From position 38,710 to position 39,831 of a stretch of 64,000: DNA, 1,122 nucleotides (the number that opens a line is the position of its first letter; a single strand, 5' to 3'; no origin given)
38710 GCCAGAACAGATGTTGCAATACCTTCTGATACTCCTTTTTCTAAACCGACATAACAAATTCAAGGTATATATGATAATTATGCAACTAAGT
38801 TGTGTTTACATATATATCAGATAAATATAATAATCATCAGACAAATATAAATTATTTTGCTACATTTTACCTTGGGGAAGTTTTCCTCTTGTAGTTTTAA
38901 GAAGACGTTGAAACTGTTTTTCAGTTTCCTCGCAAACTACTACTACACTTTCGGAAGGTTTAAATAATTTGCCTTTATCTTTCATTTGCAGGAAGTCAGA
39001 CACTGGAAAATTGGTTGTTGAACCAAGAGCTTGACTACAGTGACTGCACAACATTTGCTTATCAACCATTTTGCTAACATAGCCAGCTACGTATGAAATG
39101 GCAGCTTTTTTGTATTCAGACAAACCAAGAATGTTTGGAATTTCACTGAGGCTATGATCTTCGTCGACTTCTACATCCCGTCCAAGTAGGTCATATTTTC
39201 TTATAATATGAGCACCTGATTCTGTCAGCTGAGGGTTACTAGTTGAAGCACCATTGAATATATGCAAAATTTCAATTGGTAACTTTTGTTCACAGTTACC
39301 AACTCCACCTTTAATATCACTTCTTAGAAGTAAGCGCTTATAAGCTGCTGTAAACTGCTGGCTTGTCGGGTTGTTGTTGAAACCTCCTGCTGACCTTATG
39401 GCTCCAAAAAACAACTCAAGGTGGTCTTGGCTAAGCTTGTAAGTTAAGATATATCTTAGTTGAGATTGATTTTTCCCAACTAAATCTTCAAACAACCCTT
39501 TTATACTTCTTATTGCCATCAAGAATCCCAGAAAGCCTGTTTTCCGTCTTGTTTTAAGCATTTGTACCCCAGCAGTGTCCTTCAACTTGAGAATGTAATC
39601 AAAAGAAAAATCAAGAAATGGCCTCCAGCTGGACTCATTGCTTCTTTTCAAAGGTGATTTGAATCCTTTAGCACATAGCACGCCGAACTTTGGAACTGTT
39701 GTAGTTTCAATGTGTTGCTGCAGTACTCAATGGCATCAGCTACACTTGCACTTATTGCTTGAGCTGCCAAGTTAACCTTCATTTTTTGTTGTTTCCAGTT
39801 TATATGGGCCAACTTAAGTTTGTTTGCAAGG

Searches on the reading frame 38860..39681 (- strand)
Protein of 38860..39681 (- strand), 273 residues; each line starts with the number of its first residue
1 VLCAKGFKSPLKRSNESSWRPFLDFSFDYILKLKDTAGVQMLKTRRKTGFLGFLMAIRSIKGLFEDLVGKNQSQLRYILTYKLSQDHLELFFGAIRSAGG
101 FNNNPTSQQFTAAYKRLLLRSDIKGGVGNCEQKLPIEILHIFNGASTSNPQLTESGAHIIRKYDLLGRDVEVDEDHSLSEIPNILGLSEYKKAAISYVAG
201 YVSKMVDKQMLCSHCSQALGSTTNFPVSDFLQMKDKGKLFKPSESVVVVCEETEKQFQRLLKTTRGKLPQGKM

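Call 64: search_protein_families(library=pfam, proteins=[window:38860-39681:-], max_evalue=0.01)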
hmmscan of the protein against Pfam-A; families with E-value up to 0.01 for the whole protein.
window:38860-39681:- (273 aa): 3 families
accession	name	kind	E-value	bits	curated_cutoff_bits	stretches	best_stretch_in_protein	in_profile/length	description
PF21789.3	TNP-like_RNaseH_C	-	3.1e-21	75.5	24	1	81-115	1-35/35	TNP-like, RNase H C-terminal domain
PF22824.1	THAP9_C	-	0.00042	20.4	24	1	177-254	21-97/186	DNA transposase THAP9, C-terminal domain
PF12596.13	Tnp_P_element_C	-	0.0049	17.9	22.6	1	141-207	37-92/107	87kDa Transposase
